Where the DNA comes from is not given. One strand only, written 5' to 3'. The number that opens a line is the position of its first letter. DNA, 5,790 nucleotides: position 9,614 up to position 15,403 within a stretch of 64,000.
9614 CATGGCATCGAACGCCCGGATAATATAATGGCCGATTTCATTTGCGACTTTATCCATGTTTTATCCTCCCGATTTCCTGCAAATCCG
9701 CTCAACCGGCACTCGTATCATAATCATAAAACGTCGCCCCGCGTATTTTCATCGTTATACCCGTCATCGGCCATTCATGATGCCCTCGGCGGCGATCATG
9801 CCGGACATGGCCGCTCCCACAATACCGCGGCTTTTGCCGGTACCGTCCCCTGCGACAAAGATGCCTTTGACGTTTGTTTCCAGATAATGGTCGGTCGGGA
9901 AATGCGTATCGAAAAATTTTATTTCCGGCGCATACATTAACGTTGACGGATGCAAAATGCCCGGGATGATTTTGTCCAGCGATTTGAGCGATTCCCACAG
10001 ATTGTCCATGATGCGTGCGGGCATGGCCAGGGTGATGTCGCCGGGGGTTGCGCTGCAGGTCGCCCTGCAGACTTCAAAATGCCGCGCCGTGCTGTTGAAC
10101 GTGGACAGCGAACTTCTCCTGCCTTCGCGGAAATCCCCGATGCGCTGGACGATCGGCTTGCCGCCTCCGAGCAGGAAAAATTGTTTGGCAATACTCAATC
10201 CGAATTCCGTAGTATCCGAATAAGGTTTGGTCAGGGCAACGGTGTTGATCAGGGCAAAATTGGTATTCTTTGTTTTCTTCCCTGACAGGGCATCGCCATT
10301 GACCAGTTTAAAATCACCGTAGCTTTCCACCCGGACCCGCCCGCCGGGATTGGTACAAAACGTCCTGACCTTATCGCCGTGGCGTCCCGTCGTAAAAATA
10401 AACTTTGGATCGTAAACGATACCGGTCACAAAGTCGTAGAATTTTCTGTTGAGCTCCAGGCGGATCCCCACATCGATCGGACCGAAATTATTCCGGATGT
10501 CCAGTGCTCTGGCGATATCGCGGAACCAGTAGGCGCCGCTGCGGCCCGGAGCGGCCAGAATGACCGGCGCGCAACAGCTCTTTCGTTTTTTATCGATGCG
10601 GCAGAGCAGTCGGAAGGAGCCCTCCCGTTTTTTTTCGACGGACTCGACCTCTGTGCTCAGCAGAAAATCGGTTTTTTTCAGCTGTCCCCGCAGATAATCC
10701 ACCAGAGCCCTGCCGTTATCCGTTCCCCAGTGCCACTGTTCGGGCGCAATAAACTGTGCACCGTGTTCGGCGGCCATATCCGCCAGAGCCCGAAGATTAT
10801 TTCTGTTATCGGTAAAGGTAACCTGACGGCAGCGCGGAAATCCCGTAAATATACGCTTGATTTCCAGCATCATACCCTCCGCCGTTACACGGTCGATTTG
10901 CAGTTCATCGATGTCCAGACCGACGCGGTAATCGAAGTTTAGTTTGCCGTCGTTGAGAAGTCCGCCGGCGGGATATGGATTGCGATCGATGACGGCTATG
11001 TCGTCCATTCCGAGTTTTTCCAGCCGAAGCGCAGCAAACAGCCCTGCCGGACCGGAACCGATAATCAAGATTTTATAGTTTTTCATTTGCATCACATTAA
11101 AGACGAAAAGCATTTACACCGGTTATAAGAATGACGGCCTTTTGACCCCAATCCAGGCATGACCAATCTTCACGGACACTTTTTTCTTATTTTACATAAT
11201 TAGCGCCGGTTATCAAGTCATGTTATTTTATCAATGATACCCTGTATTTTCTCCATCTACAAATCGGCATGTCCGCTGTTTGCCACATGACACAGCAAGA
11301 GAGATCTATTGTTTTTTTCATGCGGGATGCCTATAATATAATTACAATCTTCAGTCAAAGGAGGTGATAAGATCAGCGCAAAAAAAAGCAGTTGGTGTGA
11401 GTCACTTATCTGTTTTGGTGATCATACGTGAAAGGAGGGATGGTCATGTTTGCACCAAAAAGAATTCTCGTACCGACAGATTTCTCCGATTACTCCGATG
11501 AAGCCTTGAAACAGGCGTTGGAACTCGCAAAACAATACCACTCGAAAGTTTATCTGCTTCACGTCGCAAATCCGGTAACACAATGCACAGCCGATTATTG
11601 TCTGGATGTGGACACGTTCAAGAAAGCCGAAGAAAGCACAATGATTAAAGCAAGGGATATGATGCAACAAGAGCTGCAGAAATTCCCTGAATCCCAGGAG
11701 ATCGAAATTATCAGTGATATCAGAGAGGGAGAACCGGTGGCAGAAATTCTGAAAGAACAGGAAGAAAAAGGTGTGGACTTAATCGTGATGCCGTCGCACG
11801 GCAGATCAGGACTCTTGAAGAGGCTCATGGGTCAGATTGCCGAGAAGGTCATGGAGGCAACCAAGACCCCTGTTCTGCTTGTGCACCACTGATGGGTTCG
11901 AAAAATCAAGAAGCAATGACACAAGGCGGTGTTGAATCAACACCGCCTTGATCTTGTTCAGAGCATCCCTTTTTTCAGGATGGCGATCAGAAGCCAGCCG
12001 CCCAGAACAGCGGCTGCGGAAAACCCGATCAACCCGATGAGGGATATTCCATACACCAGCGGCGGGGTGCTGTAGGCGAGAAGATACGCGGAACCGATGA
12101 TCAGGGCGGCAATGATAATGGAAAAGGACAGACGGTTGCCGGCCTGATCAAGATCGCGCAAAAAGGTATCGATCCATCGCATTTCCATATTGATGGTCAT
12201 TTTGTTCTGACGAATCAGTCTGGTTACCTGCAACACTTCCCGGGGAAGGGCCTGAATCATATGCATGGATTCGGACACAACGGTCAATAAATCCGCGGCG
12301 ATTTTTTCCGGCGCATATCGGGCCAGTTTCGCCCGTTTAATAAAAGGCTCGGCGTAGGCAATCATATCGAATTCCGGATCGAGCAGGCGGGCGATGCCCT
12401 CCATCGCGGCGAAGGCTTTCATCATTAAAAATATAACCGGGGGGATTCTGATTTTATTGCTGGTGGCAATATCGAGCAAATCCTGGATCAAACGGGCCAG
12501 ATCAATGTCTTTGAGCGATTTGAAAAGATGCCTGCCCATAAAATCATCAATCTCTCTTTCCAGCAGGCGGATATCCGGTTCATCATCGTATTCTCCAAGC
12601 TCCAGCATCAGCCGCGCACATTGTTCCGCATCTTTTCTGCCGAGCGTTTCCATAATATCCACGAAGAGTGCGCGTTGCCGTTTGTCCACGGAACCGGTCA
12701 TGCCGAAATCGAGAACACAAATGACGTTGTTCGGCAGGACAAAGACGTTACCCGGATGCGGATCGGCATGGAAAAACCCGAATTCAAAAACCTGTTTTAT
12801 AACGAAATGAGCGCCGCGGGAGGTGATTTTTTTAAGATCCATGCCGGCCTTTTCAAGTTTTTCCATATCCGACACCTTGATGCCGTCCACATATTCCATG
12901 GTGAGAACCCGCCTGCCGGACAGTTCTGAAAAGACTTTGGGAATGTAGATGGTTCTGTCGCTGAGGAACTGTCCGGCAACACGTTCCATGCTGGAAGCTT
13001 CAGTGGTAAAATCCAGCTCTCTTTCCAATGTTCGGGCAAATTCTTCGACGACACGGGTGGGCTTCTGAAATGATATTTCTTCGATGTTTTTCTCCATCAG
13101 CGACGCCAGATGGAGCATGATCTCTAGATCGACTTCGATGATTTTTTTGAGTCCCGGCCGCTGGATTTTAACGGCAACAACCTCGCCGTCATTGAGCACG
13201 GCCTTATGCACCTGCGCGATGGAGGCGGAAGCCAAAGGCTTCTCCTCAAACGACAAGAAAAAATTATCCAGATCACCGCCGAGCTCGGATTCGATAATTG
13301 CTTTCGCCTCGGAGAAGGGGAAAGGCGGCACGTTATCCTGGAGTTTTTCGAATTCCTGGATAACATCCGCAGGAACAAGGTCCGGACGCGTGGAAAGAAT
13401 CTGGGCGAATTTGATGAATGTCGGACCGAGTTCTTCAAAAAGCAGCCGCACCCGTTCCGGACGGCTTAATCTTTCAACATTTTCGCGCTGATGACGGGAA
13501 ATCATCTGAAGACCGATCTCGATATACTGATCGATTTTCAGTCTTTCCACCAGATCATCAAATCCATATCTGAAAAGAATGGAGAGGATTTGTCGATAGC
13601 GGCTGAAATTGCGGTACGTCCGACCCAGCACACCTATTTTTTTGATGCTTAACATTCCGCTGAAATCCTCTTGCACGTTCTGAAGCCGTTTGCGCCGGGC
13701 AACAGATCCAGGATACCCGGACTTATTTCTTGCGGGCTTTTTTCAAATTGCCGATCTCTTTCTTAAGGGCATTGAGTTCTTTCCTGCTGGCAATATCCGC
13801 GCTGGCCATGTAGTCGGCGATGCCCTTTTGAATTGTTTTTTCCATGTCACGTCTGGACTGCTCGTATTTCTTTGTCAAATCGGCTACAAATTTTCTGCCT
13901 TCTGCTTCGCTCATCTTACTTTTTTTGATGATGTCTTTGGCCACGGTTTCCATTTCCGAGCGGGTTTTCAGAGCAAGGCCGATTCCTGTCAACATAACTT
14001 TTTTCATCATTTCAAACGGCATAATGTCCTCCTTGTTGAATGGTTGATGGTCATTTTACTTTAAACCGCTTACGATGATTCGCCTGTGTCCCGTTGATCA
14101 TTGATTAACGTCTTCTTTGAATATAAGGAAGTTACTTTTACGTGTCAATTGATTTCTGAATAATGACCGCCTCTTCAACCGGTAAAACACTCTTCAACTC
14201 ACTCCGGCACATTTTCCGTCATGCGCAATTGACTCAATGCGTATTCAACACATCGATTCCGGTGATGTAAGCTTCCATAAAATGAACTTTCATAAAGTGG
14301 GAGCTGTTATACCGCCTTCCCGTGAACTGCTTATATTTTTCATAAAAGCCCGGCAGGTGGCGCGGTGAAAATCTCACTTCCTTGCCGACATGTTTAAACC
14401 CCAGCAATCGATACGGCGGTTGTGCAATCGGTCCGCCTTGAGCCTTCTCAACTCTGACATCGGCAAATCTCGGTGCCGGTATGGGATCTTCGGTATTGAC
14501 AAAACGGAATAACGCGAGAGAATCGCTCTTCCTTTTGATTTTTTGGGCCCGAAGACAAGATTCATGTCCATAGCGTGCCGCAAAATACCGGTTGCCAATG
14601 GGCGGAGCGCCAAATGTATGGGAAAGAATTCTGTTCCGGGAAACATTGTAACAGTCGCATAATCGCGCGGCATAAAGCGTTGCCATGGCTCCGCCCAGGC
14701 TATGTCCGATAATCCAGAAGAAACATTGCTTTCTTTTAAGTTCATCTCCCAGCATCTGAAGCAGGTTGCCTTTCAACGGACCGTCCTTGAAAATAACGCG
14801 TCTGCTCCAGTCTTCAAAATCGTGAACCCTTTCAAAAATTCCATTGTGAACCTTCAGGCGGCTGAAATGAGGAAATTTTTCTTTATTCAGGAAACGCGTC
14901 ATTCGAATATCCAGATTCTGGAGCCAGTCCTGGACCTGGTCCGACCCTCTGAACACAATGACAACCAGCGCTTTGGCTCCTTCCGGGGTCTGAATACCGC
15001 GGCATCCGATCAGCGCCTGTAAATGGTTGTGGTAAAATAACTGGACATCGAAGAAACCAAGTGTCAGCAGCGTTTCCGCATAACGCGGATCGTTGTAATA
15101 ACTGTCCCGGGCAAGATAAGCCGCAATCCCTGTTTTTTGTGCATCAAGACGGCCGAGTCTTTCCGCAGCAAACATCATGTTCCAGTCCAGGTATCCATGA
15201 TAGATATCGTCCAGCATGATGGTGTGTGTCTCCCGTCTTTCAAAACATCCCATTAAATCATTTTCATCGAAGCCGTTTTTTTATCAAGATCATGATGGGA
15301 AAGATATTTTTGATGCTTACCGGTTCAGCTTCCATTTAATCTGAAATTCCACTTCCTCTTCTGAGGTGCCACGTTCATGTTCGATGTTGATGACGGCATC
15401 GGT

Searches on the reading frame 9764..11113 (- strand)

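Call 44: search_protein_families(library=pfam, proteins=[window:9764-11113:-], max_evalue=0.00001)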
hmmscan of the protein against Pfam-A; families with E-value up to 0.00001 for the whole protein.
window:9764-11113:- (449 aa): 5 families
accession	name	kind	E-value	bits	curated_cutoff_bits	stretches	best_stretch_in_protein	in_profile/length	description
PF21688.3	FAD-depend_C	-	2.9e-10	41.1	27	1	244-397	41-194/197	FAD-dependent protein, C-terminal domain-like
PF07992.20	Pyr_redox_2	-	4.9e-09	36.5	26.1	0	13-52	1-40/291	Pyridine nucleotide-disulphide oxidoreductase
PF01266.30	DAO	-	5.8e-07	29.8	27.9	0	14-125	1-122/353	FAD dependent oxidoreductase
PF13738.12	Pyr_redox_3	-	3.6e-06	26.9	30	0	16-45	1-30/305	Pyridine nucleotide-disulphide oxidoreductase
PF03486.20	HI0933_like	-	6.4e-06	26.2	50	0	14-192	2-166/244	HI0933-like protein Rossmann domain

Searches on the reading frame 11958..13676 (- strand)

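Call 44: search_protein_families(library=pfam, proteins=[window:11958-13676:-], max_evalue=0.00001)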
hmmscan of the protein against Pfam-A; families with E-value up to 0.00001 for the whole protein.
window:11958-13676:- (572 aa): 2 families
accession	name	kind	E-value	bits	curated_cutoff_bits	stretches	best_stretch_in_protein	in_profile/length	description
PF03109.22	ABC1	-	1.7e-83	280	22.9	1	111-356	1-243/244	ABC1 atypical kinase-like domain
PF01636.29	APH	-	4.8e-08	33.5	23.2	0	297-328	166-198/239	Phosphotransferase enzyme family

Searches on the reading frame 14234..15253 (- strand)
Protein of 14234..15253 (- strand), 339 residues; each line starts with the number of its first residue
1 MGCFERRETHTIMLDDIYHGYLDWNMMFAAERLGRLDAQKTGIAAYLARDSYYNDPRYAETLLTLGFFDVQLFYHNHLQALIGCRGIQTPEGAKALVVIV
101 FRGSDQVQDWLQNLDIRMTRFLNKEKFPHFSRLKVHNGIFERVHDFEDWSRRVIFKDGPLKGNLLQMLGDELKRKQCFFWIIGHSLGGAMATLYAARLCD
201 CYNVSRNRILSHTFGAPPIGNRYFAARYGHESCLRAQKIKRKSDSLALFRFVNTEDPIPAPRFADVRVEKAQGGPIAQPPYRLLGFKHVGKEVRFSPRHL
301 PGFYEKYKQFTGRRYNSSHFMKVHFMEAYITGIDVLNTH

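Call 44: search_protein_families(library=pfam, proteins=[window:14234-15253:-], max_evalue=0.00001)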
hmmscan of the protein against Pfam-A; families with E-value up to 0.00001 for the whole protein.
window:14234-15253:- (339 aa): 1 family
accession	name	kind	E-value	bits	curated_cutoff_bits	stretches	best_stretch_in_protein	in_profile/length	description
PF01764.32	Lipase_3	-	3.7e-22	79.2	22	1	98-260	1-134/140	Lipase (class 3)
